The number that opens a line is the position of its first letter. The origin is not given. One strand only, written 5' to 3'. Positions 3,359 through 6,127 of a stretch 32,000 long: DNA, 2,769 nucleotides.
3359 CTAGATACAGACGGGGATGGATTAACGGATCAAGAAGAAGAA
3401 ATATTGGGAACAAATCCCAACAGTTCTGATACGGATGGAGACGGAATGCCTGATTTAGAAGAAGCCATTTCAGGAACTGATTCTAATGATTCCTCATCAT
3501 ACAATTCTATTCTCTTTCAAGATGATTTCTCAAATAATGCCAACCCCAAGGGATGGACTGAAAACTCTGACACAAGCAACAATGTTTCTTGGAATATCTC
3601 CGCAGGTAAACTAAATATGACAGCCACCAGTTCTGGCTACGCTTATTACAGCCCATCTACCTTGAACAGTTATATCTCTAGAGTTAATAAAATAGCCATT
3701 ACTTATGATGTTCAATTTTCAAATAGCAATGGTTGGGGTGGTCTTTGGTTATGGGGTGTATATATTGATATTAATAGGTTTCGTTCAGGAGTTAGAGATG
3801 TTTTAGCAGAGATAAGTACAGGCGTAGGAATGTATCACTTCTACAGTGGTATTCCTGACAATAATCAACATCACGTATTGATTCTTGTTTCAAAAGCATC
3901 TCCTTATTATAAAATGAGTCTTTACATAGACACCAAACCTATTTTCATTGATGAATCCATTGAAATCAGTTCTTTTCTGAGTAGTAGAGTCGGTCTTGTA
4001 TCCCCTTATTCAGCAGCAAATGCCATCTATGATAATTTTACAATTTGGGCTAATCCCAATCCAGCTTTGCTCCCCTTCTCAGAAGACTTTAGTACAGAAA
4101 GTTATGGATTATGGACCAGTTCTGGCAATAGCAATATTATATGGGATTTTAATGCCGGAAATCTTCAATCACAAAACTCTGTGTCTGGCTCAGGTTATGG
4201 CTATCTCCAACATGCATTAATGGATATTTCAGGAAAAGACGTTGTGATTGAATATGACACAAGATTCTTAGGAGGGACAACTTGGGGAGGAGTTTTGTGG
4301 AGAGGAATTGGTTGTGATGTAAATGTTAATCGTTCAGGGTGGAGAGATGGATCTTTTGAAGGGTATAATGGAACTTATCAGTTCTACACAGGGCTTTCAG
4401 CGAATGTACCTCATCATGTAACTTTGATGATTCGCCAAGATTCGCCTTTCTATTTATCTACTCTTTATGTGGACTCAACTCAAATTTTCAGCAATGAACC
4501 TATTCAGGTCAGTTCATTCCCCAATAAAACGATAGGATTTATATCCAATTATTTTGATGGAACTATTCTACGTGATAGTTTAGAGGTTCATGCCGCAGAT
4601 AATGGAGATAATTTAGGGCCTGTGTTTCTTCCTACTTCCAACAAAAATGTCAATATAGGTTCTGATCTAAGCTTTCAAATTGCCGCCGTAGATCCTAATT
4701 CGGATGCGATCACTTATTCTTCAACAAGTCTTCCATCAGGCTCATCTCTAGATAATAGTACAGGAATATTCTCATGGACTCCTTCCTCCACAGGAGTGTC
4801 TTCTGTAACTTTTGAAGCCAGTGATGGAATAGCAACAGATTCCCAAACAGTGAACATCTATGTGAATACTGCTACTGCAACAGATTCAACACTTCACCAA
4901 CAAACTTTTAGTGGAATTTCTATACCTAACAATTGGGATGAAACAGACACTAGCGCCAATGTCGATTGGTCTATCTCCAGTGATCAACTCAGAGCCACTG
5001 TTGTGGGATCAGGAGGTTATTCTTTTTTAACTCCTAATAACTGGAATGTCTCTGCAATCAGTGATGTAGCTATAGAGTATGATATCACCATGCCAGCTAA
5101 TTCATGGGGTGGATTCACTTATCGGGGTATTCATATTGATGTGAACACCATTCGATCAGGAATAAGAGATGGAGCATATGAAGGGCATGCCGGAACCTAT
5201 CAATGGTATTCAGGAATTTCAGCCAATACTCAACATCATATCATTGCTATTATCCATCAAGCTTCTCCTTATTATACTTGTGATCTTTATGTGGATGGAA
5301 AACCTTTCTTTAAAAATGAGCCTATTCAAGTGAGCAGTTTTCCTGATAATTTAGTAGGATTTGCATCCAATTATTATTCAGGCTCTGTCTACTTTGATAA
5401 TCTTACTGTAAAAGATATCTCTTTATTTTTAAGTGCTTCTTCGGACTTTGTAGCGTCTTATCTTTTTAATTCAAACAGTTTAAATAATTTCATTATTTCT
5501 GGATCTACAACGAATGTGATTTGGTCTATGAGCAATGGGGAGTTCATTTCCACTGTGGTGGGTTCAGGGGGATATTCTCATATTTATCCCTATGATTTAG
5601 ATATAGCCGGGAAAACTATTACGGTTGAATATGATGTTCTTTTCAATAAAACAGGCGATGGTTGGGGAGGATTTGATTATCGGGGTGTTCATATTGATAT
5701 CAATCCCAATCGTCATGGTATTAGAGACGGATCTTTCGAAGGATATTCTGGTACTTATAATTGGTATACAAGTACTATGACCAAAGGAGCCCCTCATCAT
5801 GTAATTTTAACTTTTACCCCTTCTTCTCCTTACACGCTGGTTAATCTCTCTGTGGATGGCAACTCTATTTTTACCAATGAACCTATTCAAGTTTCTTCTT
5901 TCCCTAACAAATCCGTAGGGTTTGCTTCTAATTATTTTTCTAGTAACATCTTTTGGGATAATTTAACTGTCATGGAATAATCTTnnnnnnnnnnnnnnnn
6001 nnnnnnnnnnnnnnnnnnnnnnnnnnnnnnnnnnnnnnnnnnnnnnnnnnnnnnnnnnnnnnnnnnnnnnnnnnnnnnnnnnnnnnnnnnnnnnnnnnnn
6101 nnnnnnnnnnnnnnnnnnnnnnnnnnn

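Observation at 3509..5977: Four-fold ~175-aa module with an invariant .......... core, conserved at protein but not DNA level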

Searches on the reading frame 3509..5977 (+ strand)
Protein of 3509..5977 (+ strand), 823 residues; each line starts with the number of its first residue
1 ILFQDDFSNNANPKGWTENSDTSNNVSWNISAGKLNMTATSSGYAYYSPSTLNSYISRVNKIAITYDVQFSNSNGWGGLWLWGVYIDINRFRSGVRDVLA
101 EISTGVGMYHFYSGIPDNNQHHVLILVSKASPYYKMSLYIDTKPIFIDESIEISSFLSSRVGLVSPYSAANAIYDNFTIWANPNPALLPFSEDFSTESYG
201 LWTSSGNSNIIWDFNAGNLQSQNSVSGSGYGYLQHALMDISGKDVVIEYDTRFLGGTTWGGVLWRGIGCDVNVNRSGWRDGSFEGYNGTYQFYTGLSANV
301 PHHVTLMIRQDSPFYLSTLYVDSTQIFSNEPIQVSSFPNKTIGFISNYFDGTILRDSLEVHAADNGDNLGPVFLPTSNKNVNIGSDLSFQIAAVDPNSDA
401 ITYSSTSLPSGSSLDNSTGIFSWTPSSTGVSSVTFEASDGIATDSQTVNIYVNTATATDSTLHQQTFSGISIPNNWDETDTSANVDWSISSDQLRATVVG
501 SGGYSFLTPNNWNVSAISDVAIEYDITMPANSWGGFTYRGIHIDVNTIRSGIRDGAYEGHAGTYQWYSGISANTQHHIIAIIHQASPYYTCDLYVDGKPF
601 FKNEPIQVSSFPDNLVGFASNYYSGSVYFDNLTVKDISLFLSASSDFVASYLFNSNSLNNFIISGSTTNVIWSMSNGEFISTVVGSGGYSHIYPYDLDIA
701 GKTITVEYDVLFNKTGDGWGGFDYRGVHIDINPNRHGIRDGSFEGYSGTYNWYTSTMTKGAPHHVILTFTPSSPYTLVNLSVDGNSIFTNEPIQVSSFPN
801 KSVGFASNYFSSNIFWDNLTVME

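Call 19: find_homologous_proteins(query=window:3509-5977:+, max_evalue=0.01)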
Query window:3509-5977:+ (823 aa): 59 proteins with E <= 0.01 among 8000 candidates.
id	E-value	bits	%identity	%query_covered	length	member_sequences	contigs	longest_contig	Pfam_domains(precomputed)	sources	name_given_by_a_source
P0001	1.7e-256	872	50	100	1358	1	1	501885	PF05345.19,PF00041.28,PF18884.6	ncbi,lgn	-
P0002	4.0e-247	841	48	100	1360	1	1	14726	PF17963.8,PF05345.19,PF00041.28,PF18884.6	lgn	-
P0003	3.7e-178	613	42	100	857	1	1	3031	PF05345.19,PF18884.6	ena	-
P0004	6.6e-176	605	41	97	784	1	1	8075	PF22925.4,PF13385.14,PF05345.19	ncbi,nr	ncbi:MAG: hypothetical protein Q8Q33_08945, partial [Chlamydiota bacterium]|nr:hypothetical protein 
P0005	5.8e-97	344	44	12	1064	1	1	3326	PF27077.1,PF00801.27,PF17963.8,PF01833.31,PF12218.15,PF17803.8,PF05345.19,PF18911.7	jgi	-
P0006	6.2e-78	281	47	9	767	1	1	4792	PF17963.8,PF18957.7,PF17803.8,PF05345.19,PF18911.7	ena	-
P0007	3.2e-72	262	49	10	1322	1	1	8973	PF01011.29,PF21027.4,PF00801.27,PF13360.14,PF17963.8,PF17892.8,PF17803.8,PF13570.14,PF13860.13,PF05345.19,PF18911.7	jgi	-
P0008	7.8e-68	248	36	10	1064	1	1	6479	PF17963.8,PF17892.8,PF17803.8,PF05345.19,PF16184.12,PF18911.7,PF00630.26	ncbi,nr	ncbi:MAG: putative Ig domain-containing protein [Candidatus Omnitrophica bacterium]|nr:putative Ig d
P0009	1.5e-54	204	37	12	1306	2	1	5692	PF13448.12,PF17963.8,PF17957.8,PF18957.7,PF17803.8,PF16408.10,PF05660.16,PF05345.19,PF24910.1,PF19077.7,PF18911.7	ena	-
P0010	4.9e-52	195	39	14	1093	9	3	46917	PF00801.27,PF17963.8,PF17892.8,PF18957.7,PF17803.8,PF05345.19,PF00041.28,PF18911.7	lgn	-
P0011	1.3e-50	191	36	10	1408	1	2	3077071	PF17963.8,PF17892.8,PF17803.8,PF05345.19,PF09764.16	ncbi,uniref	ncbi:Ig-like domain-containing protein [Methanolobus sp. ZRKC5]|uniref:Ig-like domain-containing pro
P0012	2.0e-39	154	35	15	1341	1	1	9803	PF00801.27,PF17963.8,PF17892.8,PF05345.19,PF00082.28,PF18911.7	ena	-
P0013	2.3e-39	153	45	11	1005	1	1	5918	PF17963.8,PF17892.8,PF05345.19,PF00041.28,PF18911.7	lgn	-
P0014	7.7e-39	152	36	13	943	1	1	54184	PF00801.27,PF17963.8,PF17892.8,PF17803.8,PF05345.19,PF18911.7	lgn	-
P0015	7.5e-38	148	48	10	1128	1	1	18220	PF22352.3,PF00801.27,PF17963.8,PF17892.8,PF00963.25,PF25275.2,PF18962.8,PF18957.7,PF17803.8,PF05345.19,PF18911.7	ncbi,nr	ncbi:MAG: tandem-95 repeat protein [Ignavibacteriales bacterium]|nr:MAG: tandem-95 repeat protein [I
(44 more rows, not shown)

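Call 28: search_protein_families(library=pfam, proteins=[P0001, P0003, P0004], max_evalue=0.01)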
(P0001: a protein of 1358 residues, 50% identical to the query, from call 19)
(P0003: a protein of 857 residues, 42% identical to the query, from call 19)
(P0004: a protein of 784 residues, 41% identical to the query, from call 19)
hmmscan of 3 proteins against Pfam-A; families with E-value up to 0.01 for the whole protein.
P0001 (1358 aa): 6 families
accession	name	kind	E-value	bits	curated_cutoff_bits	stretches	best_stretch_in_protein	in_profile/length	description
PF05345.18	He_PIG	-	1.4e-14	54.8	24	1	903-987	1-95/96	Putative Ig domain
PF00041.27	fn3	-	3.9e-11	43.4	25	1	387-481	2-76/84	Fibronectin type III domain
PF18884.5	TSP3_bac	-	1.5e-07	31.6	25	1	493-510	1-18/22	Bacterial TSP3 repeat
PF18911.6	PKD_4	-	0.00011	22.6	27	1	901-989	1-85/85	PKD domain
PF17963.7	Big_9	-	0.00018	22.8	23.6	1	901-985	1-88/89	Bacterial Ig domain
PF16656.11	Pur_ac_phosph_N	-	0.00019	22.4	30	1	392-472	7-80/93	Purple acid Phosphatase, N-terminal domain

P0003 (857 aa): 3 families
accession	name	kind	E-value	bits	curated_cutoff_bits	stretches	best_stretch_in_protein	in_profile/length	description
PF18884.5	TSP3_bac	-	4.2e-13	49.3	25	2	10-31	1-22/22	Bacterial TSP3 repeat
PF05345.18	He_PIG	-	8.5e-10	39.4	24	1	422-492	9-89/96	Putative Ig domain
PF17963.7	Big_9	-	0.0013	20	23.6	1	427-492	14-84/89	Bacterial Ig domain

P0004 (784 aa): 5 families
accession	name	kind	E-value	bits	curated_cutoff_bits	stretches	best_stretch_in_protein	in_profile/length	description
PF22925.3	TS_C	-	4.7e-07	30.1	27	0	540-587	126-171/202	Trans-sialidase, C-terminal domain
PF13385.13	Laminin_G_3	-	1.9e-05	25.3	27.6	1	696-747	49-104/151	Concanavalin A-like lectin/glucanases superfamily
PF05345.18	He_PIG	-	2e-05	25.4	24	1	342-425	2-95/96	Putative Ig domain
PF17892.7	Cadherin_5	-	0.00015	22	26.5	1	364-425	33-97/98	Cadherin-like domain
PF17963.7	Big_9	-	0.00072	20.8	23.6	1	349-419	10-84/89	Bacterial Ig domain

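Call 29: find_encoding_contigs(protein=P0001, flank=10000, max_places=3)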
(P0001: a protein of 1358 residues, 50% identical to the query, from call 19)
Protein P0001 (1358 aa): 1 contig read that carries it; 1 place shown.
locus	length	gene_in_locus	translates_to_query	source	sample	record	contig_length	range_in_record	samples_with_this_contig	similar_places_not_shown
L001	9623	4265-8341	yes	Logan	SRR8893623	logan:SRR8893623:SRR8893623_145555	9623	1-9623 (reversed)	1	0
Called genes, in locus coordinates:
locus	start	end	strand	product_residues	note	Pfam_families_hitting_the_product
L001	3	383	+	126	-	?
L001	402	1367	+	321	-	PF00535:Glycos_transf_2, PF10111:Glyco_tranf_2_2 (faint), PF13506:Glyco_transf_21 (weak), PF13641:Glyco_tranf_2_3, PF13632:Glyco_trans_2_3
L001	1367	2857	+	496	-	PF02310:B12-binding, PF04055:Radical_SAM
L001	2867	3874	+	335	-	PF00535:Glycos_transf_2, PF13641:Glyco_tranf_2_3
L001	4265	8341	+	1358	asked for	PF00041:fn3, PF18884:TSP3_bac (faint), PF05345:He_PIG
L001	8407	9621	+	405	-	?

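Call 48: find_related_loci(query=P0001, collection=genome_contigs, flank=10000)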
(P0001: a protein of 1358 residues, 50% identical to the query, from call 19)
Query P0001 (1358 aa) in genome_contigs; peptide patterns used: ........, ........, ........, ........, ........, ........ (x = any residue, [..] = any of these).
39 stretches matched a pattern; 10 encode a relative of the query (tblastn E <= 1e-3); 10 distinct loci.
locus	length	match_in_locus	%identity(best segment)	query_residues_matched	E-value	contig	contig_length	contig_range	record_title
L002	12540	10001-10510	43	545-1345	6e-32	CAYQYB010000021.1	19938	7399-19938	MAG TPA_asm: uncultured Verrucomicrobiota bacterium isolate SRP220891_co2_89 genome assembly, contig: NODE_4257_length_1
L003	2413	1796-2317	40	541-1358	2e-27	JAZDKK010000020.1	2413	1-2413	MAG: Verrucomicrobiota bacterium isolate MEGAHIT-group-0.530 k141_5491946, whole genome shotgun sequence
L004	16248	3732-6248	36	474-1345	1e-24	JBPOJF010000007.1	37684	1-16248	MAG: Lentisphaerota bacterium isolate MAG_8164 c_000000609648, whole genome shotgun sequence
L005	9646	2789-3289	36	545-1358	1e-24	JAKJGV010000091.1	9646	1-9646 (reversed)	MAG: Verrucomicrobia bacterium isolate UR.bin260 NODE_91_length_9646_cov_2.889435, whole genome shotgun sequence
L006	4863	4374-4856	38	544-1345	2e-23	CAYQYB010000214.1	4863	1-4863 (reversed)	MAG TPA_asm: uncultured Verrucomicrobiota bacterium isolate SRP220891_co2_89 genome assembly, contig: NODE_30808_length_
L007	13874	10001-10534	40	545-1345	3e-24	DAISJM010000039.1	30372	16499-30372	MAG TPA_asm: Verrucomicrobiota bacterium isolate CTOTU18273 NODE_1461_length_30372_cov_6.667348, whole genome shotgun se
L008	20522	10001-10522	33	545-1358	2e-22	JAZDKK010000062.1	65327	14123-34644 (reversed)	MAG: Verrucomicrobiota bacterium isolate MEGAHIT-group-0.530 k141_15597753, whole genome shotgun sequence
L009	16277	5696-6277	33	545-1358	3e-20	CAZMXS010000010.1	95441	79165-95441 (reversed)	MAG TPA_asm: uncultured Verrucomicrobiota bacterium isolate SRP167436_co1_345 genome assembly, contig: NODE_203_length_9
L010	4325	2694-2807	53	531-575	9e-5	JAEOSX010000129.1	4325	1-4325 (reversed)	MAG: Candidatus Hermodarchaeota archaeon isolate YT_063 k127_24131702, whole genome shotgun sequence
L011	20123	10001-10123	49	540-576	2e-4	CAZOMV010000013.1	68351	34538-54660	MAG TPA_asm: uncultured Pirellulales bacterium isolate SRP302447_co3_789 genome assembly, contig: NODE_1107_length_68351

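Call 72: search_protein_families(library=pfam, proteins=[P0002], max_evalue=0.001)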
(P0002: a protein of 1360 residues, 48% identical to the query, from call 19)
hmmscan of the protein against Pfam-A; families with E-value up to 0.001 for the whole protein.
P0002 (1360 aa): 7 families
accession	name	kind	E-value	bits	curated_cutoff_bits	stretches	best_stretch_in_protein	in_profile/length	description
PF05345.18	He_PIG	-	3.7e-16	59.8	24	1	905-989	1-95/96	Putative Ig domain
PF18884.5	TSP3_bac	-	3e-11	43.4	25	2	517-538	1-22/22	Bacterial TSP3 repeat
PF00041.27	fn3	-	2.3e-08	34.5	25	1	389-483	2-76/84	Fibronectin type III domain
PF17963.7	Big_9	-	8e-06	27.1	23.6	1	903-988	1-89/89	Bacterial Ig domain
PF18911.6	PKD_4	-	0.00017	22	27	1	903-991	1-85/85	PKD domain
PF02449.21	Glyco_hydro_42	-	0.00042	20.2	21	0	59-136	14-92/376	Beta-galactosidase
PF16656.11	Pur_ac_phosph_N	-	0.00063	20.7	30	0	405-476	17-82/93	Purple acid Phosphatase, N-terminal domain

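Call 78: predict_structure(alignment_id=A4)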
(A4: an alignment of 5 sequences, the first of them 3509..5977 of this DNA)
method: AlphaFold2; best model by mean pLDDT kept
length: 823 residues; sequences in the alignment: 5
mean_pLDDT: 75.2   pTM: 0.49
mean pLDDT of the five models: 75.2, 74.3, 73.8, 72.6, 69.5
residues with pLDDT >= 90: 43; 70-90: 562; 50-70: 172; < 50: 46
segments of 3 or more residues with pLDDT < 50: 99-106, 283-287, 455-459, 556-565, 642-646, 742-749
pLDDT, mean of each block of 10 residues (from residue 1): 70 63 70 84 77 68 89 77 81 68 49 70 88 84 85 64 83 87 64 80 85 86 74 86 85 76 85 72 47 62 85 79 78 70 84 87 67 71 79 74 90 89 85 90 84 55 73 80 81 86 79 78 85 81 77 52 51 83 77 72 65 80 84 74 48 57 71 77 75 65 81 70 80 76 42 71 85 82 79 68 77 79 66
secondary structure, 60 per line:
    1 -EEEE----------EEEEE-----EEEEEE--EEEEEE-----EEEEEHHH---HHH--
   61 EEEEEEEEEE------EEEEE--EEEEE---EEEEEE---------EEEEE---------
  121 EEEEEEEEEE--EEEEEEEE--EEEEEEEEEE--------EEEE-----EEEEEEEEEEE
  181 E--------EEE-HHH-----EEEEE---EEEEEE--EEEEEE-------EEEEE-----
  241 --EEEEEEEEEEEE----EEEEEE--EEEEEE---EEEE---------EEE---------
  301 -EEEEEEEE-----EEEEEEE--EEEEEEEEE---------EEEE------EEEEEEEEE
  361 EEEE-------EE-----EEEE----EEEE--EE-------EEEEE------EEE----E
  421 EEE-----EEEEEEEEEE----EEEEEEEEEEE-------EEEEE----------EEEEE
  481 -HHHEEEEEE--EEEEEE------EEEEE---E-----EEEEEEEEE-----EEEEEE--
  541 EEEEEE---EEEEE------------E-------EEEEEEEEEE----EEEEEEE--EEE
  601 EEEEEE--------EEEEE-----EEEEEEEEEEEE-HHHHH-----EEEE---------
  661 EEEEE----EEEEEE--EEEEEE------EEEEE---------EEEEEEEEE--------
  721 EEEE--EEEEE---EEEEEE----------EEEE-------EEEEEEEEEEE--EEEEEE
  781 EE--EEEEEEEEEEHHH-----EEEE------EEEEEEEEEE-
elements in order (helices of 4 or more, strands of 3 or more residues): E2-5 E16-20 E26-31 E34-39 E45-49 E61-70 E77-81 E84-88 E92-97 E107-111 E121-130 E133-140 E143-152 E161-164 E170-181 E190-192 E202-206 E210-215 E218-223 E231-235 E243-254 E259-264 E267-272 E276-279 E289-291 E302-309 E315-321 E324-332 E342-345 E352-364 E379-382 E387-390 E402-406 E413-415 E420-423 E429-438 E443-453 E461-465 E476-480 E485-490 E493-498 E505-509 E519-527 E533-538 E541-546 E550-554 E575-584 E589-595 E598-606 E615-619 E625-636 H638-642 E648-651 E661-665 E670-675 E678-683 E690-694 E704-712 E721-724 E727-731 E735-740 E751-754 E762-772 E775-782 E785-794 E803-806 E813-822

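Call 81: fold_search(model_id=the predicted structure, library=pdb)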
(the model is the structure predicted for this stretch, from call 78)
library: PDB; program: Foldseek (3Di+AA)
matches with E <= 10: 1668; with E <= 0.001: 187
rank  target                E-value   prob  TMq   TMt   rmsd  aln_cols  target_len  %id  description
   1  3ecq_B                3.3e-09  1.00  0.17  0.11  32.0      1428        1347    6  Endo-alpha-N-acetylgalactosaminidase from Streptococcus pneumoniae: SeMet structure (released 2008-09-09)
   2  3ecq_A                3.5e-09  1.00  0.18  0.12  33.2      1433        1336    6  Endo-alpha-N-acetylgalactosaminidase from Streptococcus pneumoniae: SeMet structure (released 2008-09-09)
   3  5ho0                  6.8e-09  1.00  0.15  0.16  25.4       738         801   11  Crystal structure of AbnA (closed conformation), a GH43 extracellular arabinanase from Geobacillus stearothermophilus (released 2017-02-01)
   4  4m00_A                8.7e-09  1.00  0.15  0.23  28.3       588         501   10  Crystal structure of the ligand binding region of staphylococcal adhesion SraP (released 2014-06-18)
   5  8zdp_v                1.4e-08  1.00  0.18  0.19  71.7       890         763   10  Cryo-EM structure of Mycobacteriophage Douge Central fiber (gp20) (released 2025-06-25)
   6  8zdq_v                1.4e-08  1.00  0.18  0.17  71.7       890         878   10  Cryo-EM structure of Mycobacteriophage Douge complete baseplate (gp13, gp17, gp23, gp16, gp18 and gp20) (released 2025-06-25)
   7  7cec_C                3.6e-08  1.00  0.12  0.16  30.1       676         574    9  Structure of alpha6beta1 integrin in complex with laminin-511 (released 2021-06-23)
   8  4xup_F                7.4e-08  1.00  0.13  0.27  21.5       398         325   11  Structure of the N-terminal CBM22-1-CBM22-2 tandem domain from Paenibacillus barcinonensis Xyn10C (released 2015-06-03)
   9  4xup_A                9.1e-08  1.00  0.13  0.29  15.5       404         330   12  Structure of the N-terminal CBM22-1-CBM22-2 tandem domain from Paenibacillus barcinonensis Xyn10C (released 2015-06-03)
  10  4xup_D                9.1e-08  1.00  0.14  0.28  14.9       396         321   10  Structure of the N-terminal CBM22-1-CBM22-2 tandem domain from Paenibacillus barcinonensis Xyn10C (released 2015-06-03)
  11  5ho2                  1.3e-07  1.00  0.14  0.14  24.4       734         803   11  Crystal structure of AbnA (open conformation), a GH43 extracellular arabinanase from Geobacillus stearothermophilus (released 2017-02-01)
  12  5xau_A                1.3e-07  1.00  0.11  0.14  22.6       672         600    9  Crystal structure of integrin binding fragment of laminin-511 (released 2017-09-20)
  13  4xup_B                1.7e-07  1.00  0.12  0.27  20.8       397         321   12  Structure of the N-terminal CBM22-1-CBM22-2 tandem domain from Paenibacillus barcinonensis Xyn10C (released 2015-06-03)
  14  1ms9_A                1.7e-07  0.99  0.13  0.17  31.7       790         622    8  Triclinic form of Trypanosoma cruzi trans-sialidase, in complex with lactose (released 2003-03-25)
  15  8c8g_B                2.3e-07  1.00  0.15  0.11  28.7       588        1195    8  Cryo-EM structure of BoNT/Wo-NTNH complex (released 2023-10-04)
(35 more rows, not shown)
